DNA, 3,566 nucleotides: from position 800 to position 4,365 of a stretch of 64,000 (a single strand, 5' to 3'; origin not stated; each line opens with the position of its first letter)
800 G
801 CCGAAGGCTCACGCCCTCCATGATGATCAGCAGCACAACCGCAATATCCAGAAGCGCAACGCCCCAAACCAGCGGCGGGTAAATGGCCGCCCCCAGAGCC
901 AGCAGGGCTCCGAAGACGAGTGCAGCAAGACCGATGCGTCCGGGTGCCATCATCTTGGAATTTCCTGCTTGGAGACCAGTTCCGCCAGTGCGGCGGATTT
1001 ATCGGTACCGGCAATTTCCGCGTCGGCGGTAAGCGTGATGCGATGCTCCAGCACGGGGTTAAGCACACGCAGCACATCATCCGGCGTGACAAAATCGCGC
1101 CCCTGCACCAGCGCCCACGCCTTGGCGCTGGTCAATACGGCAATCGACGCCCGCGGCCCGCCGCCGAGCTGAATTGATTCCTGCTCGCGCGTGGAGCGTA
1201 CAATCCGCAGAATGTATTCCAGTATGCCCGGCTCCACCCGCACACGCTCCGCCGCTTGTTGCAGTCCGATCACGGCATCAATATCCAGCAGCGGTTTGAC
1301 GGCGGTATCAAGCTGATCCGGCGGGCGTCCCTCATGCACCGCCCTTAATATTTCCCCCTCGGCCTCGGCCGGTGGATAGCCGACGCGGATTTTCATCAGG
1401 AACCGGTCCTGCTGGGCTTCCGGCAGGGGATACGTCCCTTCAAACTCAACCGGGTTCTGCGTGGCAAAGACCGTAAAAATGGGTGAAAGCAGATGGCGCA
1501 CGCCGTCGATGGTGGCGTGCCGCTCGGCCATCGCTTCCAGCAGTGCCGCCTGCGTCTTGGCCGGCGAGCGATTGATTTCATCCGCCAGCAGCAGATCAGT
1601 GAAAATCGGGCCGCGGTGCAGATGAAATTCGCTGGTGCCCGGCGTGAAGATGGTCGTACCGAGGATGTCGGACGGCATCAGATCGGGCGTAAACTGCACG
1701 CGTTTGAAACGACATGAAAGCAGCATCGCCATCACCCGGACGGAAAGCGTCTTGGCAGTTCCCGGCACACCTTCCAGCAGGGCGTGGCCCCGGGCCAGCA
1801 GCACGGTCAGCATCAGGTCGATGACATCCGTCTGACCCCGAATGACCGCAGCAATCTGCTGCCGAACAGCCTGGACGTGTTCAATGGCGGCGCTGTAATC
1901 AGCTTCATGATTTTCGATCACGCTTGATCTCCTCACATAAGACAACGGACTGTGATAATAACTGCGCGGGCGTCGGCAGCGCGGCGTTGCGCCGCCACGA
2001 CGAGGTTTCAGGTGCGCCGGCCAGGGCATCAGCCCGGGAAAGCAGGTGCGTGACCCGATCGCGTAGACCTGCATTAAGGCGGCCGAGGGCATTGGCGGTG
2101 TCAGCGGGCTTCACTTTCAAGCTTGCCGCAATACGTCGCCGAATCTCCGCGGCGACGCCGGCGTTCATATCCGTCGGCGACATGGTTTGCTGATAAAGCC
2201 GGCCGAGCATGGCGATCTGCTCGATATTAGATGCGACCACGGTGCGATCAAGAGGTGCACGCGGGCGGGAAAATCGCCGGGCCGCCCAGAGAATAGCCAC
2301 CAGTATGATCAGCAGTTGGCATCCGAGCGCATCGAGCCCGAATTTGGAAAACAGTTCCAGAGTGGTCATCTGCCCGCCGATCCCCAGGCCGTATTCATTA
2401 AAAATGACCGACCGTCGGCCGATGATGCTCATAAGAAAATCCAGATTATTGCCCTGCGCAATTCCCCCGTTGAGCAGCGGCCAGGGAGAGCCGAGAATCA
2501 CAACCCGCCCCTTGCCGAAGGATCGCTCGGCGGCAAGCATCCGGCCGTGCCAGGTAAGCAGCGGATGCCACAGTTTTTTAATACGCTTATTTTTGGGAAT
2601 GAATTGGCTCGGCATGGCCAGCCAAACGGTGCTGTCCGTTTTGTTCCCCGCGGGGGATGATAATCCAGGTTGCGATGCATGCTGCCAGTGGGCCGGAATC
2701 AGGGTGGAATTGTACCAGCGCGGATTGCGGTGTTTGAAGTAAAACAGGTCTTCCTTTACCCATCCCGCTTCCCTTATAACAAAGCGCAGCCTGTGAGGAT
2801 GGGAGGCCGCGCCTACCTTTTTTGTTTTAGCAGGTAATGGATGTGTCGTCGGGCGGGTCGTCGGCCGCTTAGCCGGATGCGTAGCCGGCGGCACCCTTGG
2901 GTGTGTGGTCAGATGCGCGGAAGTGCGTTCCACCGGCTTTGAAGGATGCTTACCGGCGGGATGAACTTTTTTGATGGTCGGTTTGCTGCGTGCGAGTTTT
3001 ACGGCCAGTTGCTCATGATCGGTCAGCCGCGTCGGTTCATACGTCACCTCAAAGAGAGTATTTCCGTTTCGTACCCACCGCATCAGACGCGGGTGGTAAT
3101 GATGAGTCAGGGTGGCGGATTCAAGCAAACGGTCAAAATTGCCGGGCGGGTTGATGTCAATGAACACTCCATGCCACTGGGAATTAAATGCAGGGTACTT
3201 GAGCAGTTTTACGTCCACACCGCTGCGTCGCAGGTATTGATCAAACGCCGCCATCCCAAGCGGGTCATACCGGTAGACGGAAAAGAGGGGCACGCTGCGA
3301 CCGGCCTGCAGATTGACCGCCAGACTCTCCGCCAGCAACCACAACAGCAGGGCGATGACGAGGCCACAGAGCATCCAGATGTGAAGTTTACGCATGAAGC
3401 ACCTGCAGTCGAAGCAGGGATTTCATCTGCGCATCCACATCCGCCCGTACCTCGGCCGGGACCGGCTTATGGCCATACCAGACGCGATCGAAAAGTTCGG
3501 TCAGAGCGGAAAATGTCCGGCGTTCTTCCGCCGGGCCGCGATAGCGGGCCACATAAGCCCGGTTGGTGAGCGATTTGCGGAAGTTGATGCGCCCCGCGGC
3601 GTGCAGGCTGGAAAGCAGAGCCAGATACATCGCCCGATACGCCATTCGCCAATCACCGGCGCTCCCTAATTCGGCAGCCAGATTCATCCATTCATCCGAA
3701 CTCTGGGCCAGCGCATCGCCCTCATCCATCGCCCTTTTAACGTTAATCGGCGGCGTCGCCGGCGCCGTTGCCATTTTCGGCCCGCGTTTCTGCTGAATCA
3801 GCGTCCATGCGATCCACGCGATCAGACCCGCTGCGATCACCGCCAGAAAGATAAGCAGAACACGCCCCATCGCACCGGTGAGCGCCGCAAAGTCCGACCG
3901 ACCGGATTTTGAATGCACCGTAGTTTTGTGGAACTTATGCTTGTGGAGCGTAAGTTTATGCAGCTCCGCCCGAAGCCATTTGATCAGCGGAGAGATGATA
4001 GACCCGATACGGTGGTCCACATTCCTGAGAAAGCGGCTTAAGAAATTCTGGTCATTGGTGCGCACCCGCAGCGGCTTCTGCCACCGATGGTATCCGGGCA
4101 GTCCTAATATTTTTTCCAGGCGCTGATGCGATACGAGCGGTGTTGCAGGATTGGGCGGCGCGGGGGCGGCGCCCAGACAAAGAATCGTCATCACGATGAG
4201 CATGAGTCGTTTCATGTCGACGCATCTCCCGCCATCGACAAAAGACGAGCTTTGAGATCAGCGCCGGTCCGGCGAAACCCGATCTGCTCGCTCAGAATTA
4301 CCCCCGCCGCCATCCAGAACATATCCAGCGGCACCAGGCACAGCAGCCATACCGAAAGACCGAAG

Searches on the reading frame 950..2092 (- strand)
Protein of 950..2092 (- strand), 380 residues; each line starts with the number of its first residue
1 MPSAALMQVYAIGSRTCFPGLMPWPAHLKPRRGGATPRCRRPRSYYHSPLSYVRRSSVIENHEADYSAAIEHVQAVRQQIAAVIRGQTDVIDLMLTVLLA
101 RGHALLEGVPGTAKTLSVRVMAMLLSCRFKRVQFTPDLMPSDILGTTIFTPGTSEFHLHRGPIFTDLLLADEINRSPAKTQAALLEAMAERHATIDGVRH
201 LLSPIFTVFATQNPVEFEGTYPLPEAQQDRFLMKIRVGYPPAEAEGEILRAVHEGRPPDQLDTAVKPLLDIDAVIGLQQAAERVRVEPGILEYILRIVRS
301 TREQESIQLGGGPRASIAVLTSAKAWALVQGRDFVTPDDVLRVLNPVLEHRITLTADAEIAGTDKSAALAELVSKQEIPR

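Call 47: search_protein_families(library=pfam, proteins=[window:950-2092:-], max_evalue=0.0001)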
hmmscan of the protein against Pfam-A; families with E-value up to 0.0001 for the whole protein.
window:950-2092:- (380 aa): 4 families
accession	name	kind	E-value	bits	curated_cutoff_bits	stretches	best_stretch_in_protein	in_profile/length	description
PF07726.17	AAA_3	-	2e-58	196.4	27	1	103-233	1-131/131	ATPase family associated with various cellular activities (AAA)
PF17863.7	AAA_lid_2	-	2.3e-21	75.7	22.7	1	300-371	2-73/74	AAA lid domain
PF07728.20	AAA_5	-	3.7e-13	50.1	22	1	104-231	2-139/139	AAA domain (dynein-related subfamily)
PF20030.5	bpMoxR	-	1.1e-10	41.4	27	1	72-251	2-180/205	MoxR domain in the MoxR-vWA-beta-propeller ternary systems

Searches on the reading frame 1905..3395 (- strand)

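Call 47: search_protein_families(library=pfam, proteins=[window:1905-3395:-], max_evalue=0.0001)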
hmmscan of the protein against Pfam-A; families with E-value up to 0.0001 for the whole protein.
window:1905-3395:- (496 aa): 1 family
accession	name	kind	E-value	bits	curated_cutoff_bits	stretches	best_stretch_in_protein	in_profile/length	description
PF14258.12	DUF4350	-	6.5e-10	40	30.4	0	289-324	148-180/181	Domain of unknown function (DUF4350)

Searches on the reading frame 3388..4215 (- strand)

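Call 47: search_protein_families(library=pfam, proteins=[window:3388-4215:-], max_evalue=0.0001)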
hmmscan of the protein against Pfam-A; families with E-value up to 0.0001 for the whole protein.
window:3388-4215:- (275 aa): 1 family
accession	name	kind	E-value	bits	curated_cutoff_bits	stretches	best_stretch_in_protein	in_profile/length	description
PF13559.11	DUF4129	-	3.7e-11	43.4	24.8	1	197-259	2-63/69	Domain of unknown function (DUF4129)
